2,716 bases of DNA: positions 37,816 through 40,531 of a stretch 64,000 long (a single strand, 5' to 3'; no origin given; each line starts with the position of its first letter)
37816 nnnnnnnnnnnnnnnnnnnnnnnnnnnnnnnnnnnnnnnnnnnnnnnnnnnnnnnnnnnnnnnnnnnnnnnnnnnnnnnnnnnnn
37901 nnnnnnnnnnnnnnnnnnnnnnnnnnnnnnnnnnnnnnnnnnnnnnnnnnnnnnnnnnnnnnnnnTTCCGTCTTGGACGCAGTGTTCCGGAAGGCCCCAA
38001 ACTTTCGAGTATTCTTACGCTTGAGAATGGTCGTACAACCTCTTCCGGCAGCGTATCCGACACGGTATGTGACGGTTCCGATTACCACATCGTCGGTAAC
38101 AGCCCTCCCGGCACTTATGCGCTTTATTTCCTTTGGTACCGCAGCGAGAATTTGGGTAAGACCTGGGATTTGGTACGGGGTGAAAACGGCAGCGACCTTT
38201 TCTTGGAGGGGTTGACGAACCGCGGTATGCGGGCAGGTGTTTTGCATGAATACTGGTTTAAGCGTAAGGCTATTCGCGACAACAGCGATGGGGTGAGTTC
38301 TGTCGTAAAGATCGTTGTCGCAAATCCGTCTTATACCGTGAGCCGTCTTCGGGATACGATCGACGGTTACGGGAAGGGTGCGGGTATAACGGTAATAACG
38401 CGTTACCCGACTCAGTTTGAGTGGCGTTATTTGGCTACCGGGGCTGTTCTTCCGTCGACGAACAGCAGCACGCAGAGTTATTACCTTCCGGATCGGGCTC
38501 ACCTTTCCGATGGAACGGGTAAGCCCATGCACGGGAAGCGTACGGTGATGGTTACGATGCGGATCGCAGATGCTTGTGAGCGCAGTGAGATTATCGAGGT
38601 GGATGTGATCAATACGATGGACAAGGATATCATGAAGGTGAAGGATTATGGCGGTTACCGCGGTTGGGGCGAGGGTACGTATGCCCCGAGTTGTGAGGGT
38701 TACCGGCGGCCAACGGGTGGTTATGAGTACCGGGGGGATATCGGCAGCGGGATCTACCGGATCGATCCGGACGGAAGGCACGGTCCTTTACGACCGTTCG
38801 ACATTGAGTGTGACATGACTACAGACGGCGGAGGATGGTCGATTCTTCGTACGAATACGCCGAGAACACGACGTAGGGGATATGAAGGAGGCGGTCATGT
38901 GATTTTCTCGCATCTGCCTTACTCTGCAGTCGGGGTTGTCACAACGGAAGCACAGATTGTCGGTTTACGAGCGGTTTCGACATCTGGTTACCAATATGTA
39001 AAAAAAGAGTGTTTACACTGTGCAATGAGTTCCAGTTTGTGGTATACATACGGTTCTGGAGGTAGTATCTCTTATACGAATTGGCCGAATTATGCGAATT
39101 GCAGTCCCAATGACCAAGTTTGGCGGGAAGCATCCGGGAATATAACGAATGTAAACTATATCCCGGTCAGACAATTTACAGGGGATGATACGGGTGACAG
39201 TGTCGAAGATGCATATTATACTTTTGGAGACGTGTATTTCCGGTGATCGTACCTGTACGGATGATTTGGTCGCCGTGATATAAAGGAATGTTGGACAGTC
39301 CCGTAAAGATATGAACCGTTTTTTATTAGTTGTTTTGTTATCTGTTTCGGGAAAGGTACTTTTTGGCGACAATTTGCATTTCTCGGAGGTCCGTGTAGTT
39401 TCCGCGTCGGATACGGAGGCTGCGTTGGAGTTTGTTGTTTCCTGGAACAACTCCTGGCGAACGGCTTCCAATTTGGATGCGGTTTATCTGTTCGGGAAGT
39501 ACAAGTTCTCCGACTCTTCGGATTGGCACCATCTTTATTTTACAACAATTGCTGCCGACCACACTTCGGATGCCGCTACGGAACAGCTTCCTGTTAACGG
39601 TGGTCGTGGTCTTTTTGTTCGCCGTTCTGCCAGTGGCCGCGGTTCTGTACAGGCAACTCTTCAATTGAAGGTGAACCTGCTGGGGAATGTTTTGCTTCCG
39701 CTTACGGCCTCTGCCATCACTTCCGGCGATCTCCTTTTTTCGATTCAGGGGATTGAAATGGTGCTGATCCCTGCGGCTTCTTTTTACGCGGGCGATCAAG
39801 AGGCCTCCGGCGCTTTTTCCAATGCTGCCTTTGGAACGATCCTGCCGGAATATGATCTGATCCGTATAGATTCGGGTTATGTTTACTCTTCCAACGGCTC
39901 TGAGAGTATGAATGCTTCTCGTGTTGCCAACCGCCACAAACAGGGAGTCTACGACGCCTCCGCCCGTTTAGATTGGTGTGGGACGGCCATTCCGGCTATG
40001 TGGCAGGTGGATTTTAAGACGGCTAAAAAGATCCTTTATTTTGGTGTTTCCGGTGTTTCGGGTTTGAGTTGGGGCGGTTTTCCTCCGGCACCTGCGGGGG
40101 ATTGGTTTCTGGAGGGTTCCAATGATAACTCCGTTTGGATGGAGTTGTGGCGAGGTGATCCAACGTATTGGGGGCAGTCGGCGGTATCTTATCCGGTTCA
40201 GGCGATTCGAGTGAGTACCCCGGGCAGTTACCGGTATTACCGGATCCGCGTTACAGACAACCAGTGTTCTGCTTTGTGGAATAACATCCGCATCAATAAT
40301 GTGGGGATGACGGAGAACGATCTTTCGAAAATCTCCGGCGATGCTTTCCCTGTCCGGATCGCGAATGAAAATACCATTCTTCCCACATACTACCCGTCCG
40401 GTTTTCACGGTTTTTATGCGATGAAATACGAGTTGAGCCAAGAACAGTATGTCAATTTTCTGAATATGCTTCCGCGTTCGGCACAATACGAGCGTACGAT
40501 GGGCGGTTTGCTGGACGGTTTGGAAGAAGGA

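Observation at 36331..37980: FGE-sulfatase (GldJ/GldK-type) fold split by a ~230-aa nested discoidin-like insert in all six paralogues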

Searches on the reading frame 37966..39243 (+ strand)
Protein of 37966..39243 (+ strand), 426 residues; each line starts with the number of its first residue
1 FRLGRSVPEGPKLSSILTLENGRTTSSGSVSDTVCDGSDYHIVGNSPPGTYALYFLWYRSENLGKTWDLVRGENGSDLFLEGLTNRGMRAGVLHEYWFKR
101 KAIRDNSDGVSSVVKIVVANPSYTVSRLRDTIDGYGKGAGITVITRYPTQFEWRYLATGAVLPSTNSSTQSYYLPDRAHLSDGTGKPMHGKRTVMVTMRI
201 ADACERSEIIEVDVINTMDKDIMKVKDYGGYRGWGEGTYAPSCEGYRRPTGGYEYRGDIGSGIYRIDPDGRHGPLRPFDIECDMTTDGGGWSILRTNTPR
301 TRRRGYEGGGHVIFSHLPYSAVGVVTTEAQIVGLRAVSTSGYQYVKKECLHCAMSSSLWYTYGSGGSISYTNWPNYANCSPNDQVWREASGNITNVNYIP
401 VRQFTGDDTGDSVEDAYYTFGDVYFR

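Call 51: predict_structure(alignment_id=A4)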
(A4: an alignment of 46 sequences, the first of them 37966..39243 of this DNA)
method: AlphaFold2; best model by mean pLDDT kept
length: 426 residues; sequences in the alignment: 46
mean_pLDDT: 89.5   pTM: 0.77
mean pLDDT of the five models: 89.5, 87.6, 87.2, 86.2, 84.1
residues with pLDDT >= 90: 288; 70-90: 95; 50-70: 41; < 50: 2
segments of 3 or more residues with pLDDT < 50: none
pLDDT, mean of each block of 10 residues (from residue 1): 65 97 98 97 95 96 97 97 94 97 94 98 96 92 97 97 98 96 86 98 97 94 95 95 95 93 95 88 96 90 72 85 86 93 85 68 71 60 69 87 76 80 94
secondary structure, 60 per line:
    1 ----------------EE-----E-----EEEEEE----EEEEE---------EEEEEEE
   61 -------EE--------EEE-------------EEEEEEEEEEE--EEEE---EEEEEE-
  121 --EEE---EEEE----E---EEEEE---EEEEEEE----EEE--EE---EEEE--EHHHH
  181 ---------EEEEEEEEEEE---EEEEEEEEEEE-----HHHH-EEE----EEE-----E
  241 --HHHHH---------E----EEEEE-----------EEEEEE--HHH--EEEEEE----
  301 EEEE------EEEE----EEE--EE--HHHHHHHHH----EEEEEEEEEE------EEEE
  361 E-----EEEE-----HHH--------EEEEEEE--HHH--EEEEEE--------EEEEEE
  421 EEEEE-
elements in order: E30-35 E40-44 E54-60 E78-80 E94-104 E107-110 E114-119 E123-125 E129-132 E141-145 E149-155 E160-162 E170-173 H177-180 E190-200 E204-214 H220-223 E225-227 E232-234 H243-247 E262-266 E278-283 E291-296 E301-304 E311-314 E319-321 H328-336 E341-350 E357-361 E367-370 E387-393 E401-406 E415-425

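Call 53: fold_search(model_id=the predicted structure, library=pdb)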
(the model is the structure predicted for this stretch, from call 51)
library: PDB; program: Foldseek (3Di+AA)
matches with E <= 10: 1970; with E <= 0.001: 772
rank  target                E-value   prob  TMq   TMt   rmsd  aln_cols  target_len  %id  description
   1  5k31_C                1.2e-08  1.00  0.33  0.55   5.0       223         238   16  Crystal structure of Human fibrillar procollagen type I C-propeptide Homo-trimer (released 2017-03-22)
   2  5k31_A                2.5e-08  1.00  0.33  0.54   5.1       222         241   17  Crystal structure of Human fibrillar procollagen type I C-propeptide Homo-trimer (released 2017-03-22)
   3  6fzw_A                2.9e-08  1.00  0.33  0.55   4.7       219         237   16  Crystal structure of the metalloproteinase enhancer PCPE-1 bound to the procollagen C propeptide trimer (long) (released 2018-07-11)
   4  9jdh                  1.1e-07  1.00  0.18  0.20  11.7       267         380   13  Crystal structure of the T6SS effector BtaeB-NTD from Bacteroides fragilis (released 2025-09-03)
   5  4ae2_B                1.1e-07  1.00  0.32  0.59   5.0       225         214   15  Crystal structure of Human fibrillar procollagen type III C- propeptide trimer (released 2012-09-12)
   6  9flp_A                1.1e-07  1.00  0.24  0.13  27.5       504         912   11  CryoEM structure of the neck (1403-2314) in the grappling hook protein A (GhpA) in the bacterium Aureispira sp. CCB-QB (released 2024-10-16)
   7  5k31_F                1.2e-07  1.00  0.32  0.53   5.2       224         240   16  Crystal structure of Human fibrillar procollagen type I C-propeptide Homo-trimer (released 2017-03-22)
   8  6fzv_A                1.2e-07  1.00  0.31  0.51   5.9       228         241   14  Crystal structure of the metalloproteinase enhancer PCPE-1 bound to the procollagen C propeptide trimer (short) (released 2018-07-04)
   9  5k31_B                1.2e-07  1.00  0.32  0.53   5.8       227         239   15  Crystal structure of Human fibrillar procollagen type I C-propeptide Homo-trimer (released 2017-03-22)
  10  6e57_A                1.3e-07  1.00  0.17  0.18  21.0       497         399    9  Bacteroides ovatus mixed-linkage glucan utilization locus (MLGUL) SGBP-B in complex with mixed-linkage heptasaccharide (released 2019-05-29)
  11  6e57_D                2.0e-07  0.99  0.15  0.16  18.6       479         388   10  Bacteroides ovatus mixed-linkage glucan utilization locus (MLGUL) SGBP-B in complex with mixed-linkage heptasaccharide (released 2019-05-29)
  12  9gfh_E                2.5e-07  1.00  0.16  0.28  11.2       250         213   12  BCR Fab from the subset 1 chronic lymphocytic leukaemia case P1173 (released 2025-08-20)
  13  9gfh_H                2.6e-07  1.00  0.16  0.27  11.2       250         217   12  BCR Fab from the subset 1 chronic lymphocytic leukaemia case P1173 (released 2025-08-20)
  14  6fzw_B                2.8e-07  1.00  0.31  0.52   5.3       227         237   14  Crystal structure of the metalloproteinase enhancer PCPE-1 bound to the procollagen C propeptide trimer (long) (released 2018-07-11)
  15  4aej_C                2.9e-07  1.00  0.31  0.56   5.5       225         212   15  Crystal structure of Human fibrillar procollagen type III C- propeptide trimer (released 2012-09-12)
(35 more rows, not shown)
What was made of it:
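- The C-terminus of A resembles the trimerising procollagen C-propeptide (call 53).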

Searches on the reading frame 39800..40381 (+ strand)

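Call 14: search_protein_families(library=pfam, max_evalue=10, proteins=[window:39800-40381:+])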
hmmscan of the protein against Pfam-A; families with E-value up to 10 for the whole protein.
seq(194 aa): 1 family
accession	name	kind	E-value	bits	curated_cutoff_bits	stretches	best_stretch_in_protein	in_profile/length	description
PF00754.31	F5_F8_type_C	-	0.00014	22.5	28.2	1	47-158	8-119/127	F5/8 type C domain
